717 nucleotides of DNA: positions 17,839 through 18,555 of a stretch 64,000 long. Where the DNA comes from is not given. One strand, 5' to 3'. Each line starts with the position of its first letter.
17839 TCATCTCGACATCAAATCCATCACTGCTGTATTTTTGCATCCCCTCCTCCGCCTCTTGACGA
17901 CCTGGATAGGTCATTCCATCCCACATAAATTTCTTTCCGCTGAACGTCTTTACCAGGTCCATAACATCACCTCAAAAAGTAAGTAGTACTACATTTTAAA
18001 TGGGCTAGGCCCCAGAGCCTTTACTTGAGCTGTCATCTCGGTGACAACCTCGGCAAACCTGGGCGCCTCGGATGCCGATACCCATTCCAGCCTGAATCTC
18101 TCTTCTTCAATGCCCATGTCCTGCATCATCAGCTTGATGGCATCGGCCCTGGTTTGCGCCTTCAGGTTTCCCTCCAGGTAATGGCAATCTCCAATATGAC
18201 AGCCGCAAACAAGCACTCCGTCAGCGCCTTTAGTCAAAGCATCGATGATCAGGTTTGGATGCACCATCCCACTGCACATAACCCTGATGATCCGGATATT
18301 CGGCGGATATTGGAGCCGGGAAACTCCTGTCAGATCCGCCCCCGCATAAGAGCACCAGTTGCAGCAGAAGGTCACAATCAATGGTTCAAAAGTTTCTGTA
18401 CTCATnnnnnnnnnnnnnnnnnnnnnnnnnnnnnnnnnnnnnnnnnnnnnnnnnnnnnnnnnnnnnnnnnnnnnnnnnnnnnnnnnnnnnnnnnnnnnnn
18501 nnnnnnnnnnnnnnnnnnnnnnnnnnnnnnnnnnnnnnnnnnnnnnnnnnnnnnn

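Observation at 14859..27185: Eleven-gene operon joining Hdr, Mvh-type [NiFe] hydrogenase, NuoEF and GltD/NfnB-like modules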

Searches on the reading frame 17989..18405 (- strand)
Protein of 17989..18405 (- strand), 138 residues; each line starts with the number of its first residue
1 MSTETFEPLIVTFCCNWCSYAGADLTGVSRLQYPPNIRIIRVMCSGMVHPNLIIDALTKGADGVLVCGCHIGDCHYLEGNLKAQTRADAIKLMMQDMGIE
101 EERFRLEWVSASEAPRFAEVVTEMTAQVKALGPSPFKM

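Call 5: search_protein_families(library=pfam, proteins=[window:17989-18405:-])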
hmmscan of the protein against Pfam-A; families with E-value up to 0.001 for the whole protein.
window:17989-18405:- (138 aa): 1 family
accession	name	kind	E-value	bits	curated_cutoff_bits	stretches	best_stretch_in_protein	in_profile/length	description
PF02662.21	FlpD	-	2.1e-55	186.4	22.3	1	10-132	1-123/123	Methyl-viologen-reducing hydrogenase, delta subunit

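Call 9: find_encoding_contigs(protein=window:17989-18405:-, flank=10000, max_places=6)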
Protein window:17989-18405:- (138 aa): 5 contigs read that carry it; 5 places shown.
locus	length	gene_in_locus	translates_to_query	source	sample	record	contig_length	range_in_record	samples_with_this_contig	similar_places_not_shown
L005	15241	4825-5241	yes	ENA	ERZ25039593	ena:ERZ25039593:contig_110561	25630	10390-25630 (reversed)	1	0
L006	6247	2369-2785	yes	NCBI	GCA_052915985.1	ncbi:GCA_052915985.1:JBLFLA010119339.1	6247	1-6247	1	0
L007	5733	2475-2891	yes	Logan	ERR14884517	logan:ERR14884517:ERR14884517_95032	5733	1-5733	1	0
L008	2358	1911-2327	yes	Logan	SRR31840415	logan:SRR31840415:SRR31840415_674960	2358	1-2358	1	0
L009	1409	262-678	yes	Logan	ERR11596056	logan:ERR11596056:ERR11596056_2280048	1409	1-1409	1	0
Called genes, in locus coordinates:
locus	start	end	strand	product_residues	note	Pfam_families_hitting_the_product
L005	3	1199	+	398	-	?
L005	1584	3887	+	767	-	PF00111:Fer2, PF13510:Fer2_4, PF13183:Fer4_8 (weak), PF14697:Fer4_21, PF12838:Fer4_7, PF00890:FAD_binding_2, PF12831:FAD_oxidored, PF13450:NAD_binding_8, +5 more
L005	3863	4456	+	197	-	-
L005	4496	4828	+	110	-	PF14697:Fer4_21 (faint), PF25160:LdpA_Fe-S-bd (faint), PF13237:Fer4_10 (faint), PF12797:Fer4_2 (faint), PF12837:Fer4_6 (faint), PF00037:Fer4 (faint), PF12838:Fer4_7, PF13187:Fer4_9 (weak)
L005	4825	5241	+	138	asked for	PF02662:FlpD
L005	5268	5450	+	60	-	-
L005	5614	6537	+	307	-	PF01058:Oxidored_q6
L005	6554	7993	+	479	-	PF27537:HoxH, PF00374:NiFeSe_Hases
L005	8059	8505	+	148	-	PF01750:HycI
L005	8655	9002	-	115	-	PF07883:Cupin_2, PF02311:AraC_binding (weak)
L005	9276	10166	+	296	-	PF02645:DegV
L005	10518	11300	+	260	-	PF01656:CbiA, PF02374:ArsA_ATPase (weak), PF06564:CBP_BcsQ (faint), PF10609:ParA (weak), PF13614:AAA_31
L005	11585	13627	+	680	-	PF03063:Prismane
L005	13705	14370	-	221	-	-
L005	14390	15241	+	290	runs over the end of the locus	PF03598:CdhC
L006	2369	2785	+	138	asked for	PF02662:FlpD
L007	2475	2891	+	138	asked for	PF02662:FlpD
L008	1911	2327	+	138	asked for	PF02662:FlpD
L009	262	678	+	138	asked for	PF02662:FlpD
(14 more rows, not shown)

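Call 42: list_cluster_members(proteins=[window:17989-18405:-, window:17777-17962:-, window:16828-17751:-, window:13197-14087:-, window:9742-11802:-])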
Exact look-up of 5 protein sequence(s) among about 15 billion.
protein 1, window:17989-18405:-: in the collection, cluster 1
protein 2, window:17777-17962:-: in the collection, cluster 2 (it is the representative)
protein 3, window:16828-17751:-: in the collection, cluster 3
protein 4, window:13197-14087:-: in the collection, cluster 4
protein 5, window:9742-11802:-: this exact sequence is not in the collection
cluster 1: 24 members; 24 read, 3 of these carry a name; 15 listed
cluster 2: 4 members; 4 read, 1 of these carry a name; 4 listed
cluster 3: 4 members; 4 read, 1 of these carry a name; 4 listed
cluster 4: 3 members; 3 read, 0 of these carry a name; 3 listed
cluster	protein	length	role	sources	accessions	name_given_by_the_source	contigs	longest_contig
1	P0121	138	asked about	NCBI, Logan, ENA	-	-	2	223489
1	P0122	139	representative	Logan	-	-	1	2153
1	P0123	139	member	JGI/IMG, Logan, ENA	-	F420-non-reducing hydrogenase iron-sulfur subunit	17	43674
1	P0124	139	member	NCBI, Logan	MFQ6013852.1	MAG: hydrogenase iron-sulfur subunit [Anaerolineae bacterium]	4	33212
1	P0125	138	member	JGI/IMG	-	F420-non-reducing hydrogenase iron-sulfur subunit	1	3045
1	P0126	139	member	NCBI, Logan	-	-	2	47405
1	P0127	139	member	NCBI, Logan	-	-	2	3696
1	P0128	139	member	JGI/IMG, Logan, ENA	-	-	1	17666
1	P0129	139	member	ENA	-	-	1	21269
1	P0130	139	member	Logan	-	-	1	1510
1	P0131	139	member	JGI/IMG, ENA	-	-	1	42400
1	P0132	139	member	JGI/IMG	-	-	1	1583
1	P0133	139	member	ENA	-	-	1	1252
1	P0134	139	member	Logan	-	-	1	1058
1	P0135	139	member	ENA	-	-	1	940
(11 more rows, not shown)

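Call 45: search_protein_families(library=ncbifam, proteins=[window:17989-18405:-], max_evalue=0.001)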
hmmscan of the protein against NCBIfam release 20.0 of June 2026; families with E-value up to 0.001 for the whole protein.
window:17989-18405:- (138 aa): 4 families
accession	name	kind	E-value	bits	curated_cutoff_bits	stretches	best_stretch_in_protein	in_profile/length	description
NF040770.1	hetero_SS_HdrA2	exception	6e-55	186.7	1100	1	5-134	645-774/777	CoB-CoM heterodisulfide reductase HdrA2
NF045873.1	F420_non_VhuD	exception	4.4e-39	133.6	215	1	7-137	1-131/132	F420-non-reducing hydrogenase iron-sulfur subunit VhuD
NF041891.1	hdrA_Methbact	equivalog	2.1e-11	42.8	1300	1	8-129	644-759/762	ferredoxin:CoB-CoM heterodisulfide reductase subunit HdrA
NF041778.1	hetero_SS_HdrA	equivalog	0.00011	20.2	1400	1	10-66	656-712/771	ferredoxin:CoB-CoM heterodisulfide reductase subunit HdrA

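Call 86: predict_structure(alignment_id=A3)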
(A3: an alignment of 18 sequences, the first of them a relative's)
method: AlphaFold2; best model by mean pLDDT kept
length: 61 residues; sequences in the alignment: 18
mean_pLDDT: 88.9   pTM: 0.73
mean pLDDT of the five models: 88.9, 88.7, 88.1, 87.6, 87.3
residues with pLDDT >= 90: 47; 70-90: 8; 50-70: 3; < 50: 3
segments of 3 or more residues with pLDDT < 50: 59-61
pLDDT, mean of each block of 10 residues (from residue 1): 90 95 95 94 93 73 36
secondary structure, 60 per line:
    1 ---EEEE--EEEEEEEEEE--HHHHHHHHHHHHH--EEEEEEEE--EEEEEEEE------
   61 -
elements in order: E4-7 E10-19 H22-34 E37-44 E47-54

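Call 89: fold_search(model_id=the predicted structure, library=pdb)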
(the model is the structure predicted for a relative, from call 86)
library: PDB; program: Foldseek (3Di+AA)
matches with E <= 10: 704; with E <= 0.001: 0
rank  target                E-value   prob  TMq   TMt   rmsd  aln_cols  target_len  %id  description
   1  5vli_C                2.7e-01  1.00  0.55  0.83   0.9        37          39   16  Computationally designed inhibitor peptide HB1.6928.2.3 in complex with influenza hemagglutinin (A/PuertoRico/8/1934) (released 2017-09-27)
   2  1sei_A                6.0e-01  0.60  0.39  0.22   3.3        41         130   27  STRUCTURE OF 30S RIBOSOMAL PROTEIN S8 (released 1997-03-12)
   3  3v8h_C                7.1e-01  0.30  0.37  0.11   3.5        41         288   20  Crystal structure of Thymidylate Synthase from Burkholderia thailandensis (released 2012-01-25)
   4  3v8h_D                7.6e-01  0.28  0.36  0.10   3.6        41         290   20  Crystal structure of Thymidylate Synthase from Burkholderia thailandensis (released 2012-01-25)
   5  3tv5_C                8.1e-01  0.28  0.34  0.05   5.0        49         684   10  Crystal Structure of the humanized carboxyltransferase domain of yeast Acetyl-coA caroxylase in complex with compound  (released 2011-10-19)
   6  3tvw_B                8.1e-01  0.28  0.35  0.05   4.9        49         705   10  Crystal Structure of the humanized carboxyltransferase domain of yeast Acetyl-coA caroxylase in complex with compound  (released 2011-10-19)
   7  8shm_MODEL_1_A        8.5e-01  0.97  0.55  0.55   0.9        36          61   17  The solution structure of the mini-protein EHEE_rd2_0005 (released 2024-04-17)
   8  4d3g                  8.5e-01  0.47  0.41  0.34   4.8        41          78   12  Structure of PstA (released 2014-12-24)
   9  6wmk_B                8.5e-01  0.35  0.37  0.36   4.6        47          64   15  Crystal structure of beta sheet heterodimer LHD29 (released 2021-11-10)
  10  4wk3                  9.6e-01  0.44  0.42  0.35   4.7        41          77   12  Structure of Staphyloccus aureus PstA (released 2014-11-26)
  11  1yj7_A                1.0e+00  0.93  0.53  0.23   1.4        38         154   21  Crystal structure of enteropathogenic E.coli (EPEC) type III secretion system protein EscJ (released 2005-06-07)
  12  4grs_C                1.0e+00  0.69  0.49  0.11   6.8        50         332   10  Crystal structure of a chimeric DAH7PS (released 2013-02-06)
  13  1an7_A                1.0e+00  0.35  0.37  0.21   3.4        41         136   20  RIBOSOMAL PROTEIN S8 FROM THERMUS THERMOPHILUS (released 1998-07-01)
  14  4d6o_G                1.0e+00  0.23  0.36  0.18   5.2        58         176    2  THE CRYSTAL STRUCTURE OF I-DMOI IN COMPLEX WITH ITS TARGET DNA AT 1H INCUBATION IN 5MM MG (STATE 2) (released 2014-12-17)
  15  4v58_E                1.1e+00  0.44  0.39  0.02   3.0        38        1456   21  Crystal structure of fatty acid synthase from thermomyces lanuginosus at 3.1 angstrom resolution. (released 2014-07-09)
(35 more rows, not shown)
